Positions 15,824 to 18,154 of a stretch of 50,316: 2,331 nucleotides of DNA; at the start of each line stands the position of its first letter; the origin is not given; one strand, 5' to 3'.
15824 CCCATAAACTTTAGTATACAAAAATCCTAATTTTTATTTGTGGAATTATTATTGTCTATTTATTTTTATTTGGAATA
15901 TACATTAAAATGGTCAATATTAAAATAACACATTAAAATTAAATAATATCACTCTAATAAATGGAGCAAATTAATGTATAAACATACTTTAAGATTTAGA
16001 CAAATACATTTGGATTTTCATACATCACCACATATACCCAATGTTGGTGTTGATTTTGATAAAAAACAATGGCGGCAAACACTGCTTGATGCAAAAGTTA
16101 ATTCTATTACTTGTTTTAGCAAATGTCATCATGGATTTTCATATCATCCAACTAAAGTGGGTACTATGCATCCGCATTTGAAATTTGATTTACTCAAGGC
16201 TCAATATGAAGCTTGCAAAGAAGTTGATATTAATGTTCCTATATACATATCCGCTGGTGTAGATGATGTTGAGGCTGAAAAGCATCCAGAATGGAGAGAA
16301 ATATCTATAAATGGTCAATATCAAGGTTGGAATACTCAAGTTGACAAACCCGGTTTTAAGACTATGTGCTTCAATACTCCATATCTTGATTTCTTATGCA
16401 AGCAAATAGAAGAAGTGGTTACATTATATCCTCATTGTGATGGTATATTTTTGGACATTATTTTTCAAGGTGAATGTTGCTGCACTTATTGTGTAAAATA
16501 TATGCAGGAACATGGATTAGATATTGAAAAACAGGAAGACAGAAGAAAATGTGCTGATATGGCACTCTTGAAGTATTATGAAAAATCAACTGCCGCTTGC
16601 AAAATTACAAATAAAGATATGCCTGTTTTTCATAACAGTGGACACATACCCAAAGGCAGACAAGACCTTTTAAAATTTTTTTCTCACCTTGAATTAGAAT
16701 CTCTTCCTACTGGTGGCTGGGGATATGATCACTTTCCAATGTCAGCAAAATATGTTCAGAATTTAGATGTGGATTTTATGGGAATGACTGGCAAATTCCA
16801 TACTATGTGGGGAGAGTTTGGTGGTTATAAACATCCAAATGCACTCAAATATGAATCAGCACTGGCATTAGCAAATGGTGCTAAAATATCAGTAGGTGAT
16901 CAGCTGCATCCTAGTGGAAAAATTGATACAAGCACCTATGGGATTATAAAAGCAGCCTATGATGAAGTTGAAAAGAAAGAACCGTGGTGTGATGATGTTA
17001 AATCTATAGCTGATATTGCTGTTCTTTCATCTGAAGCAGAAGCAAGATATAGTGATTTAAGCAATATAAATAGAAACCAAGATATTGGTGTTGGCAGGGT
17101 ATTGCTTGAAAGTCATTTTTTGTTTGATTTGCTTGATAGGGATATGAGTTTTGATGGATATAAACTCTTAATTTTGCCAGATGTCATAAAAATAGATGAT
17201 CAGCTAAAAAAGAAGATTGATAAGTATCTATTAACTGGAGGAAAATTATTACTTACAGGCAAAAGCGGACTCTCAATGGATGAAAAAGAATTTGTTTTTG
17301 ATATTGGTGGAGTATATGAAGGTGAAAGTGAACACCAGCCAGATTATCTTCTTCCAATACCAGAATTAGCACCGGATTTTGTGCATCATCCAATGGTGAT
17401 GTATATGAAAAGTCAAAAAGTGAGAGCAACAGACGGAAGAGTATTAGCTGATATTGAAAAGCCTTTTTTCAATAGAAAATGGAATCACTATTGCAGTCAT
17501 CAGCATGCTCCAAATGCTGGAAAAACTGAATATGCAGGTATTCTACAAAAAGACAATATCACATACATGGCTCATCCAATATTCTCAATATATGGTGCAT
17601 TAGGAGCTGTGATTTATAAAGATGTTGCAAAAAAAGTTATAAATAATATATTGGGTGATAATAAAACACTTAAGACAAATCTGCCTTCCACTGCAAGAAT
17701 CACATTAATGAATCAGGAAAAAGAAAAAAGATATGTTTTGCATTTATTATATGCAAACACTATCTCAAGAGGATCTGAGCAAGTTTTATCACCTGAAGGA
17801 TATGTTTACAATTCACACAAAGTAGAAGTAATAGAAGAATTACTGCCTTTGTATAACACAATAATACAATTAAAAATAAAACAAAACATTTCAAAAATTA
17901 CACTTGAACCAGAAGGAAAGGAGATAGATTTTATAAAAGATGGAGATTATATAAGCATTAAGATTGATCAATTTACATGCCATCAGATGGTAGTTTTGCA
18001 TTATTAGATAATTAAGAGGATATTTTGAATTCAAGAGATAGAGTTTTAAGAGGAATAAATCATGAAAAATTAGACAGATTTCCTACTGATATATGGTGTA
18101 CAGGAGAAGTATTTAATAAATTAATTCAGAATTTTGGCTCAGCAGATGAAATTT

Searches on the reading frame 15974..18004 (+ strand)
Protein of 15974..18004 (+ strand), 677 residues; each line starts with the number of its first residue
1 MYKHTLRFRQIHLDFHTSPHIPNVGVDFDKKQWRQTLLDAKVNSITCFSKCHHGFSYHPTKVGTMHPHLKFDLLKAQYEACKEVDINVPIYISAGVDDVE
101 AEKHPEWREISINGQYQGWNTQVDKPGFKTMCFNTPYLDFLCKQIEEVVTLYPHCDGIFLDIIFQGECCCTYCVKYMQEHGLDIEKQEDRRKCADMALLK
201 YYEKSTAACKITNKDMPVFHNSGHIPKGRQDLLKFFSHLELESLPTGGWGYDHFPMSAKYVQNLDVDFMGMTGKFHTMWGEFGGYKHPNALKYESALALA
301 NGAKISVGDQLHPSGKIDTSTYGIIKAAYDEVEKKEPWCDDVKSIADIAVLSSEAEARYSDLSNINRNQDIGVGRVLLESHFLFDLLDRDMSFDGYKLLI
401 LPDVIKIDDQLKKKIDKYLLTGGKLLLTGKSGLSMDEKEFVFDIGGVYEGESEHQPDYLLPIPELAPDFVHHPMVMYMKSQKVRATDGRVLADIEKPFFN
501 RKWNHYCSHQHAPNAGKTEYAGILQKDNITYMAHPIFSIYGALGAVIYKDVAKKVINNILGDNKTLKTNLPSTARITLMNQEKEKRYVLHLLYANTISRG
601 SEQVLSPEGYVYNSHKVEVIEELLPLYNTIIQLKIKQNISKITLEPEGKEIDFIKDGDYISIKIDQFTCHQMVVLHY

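Call 72: search_protein_families(library=pfam, proteins=[window:15974-18004:+], max_evalue=0.00001)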
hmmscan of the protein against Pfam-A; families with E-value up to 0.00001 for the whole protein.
window:15974-18004:+ (677 aa): 3 families
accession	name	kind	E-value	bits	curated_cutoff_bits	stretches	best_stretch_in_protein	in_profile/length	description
PF14871.12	GHL6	-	1.4e-28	100.2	35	1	29-162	1-132/132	Hypothetical glycosyl hydrolase 6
PF01120.23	Alpha_L_fucos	-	8.5e-07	29.2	25.2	1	27-186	93-218/345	Alpha-L-fucosidase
PF08532.16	Glyco_hydro_42M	-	2.2e-06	27.8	25.8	1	378-439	40-100/207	Beta-galactosidase trimerisation domain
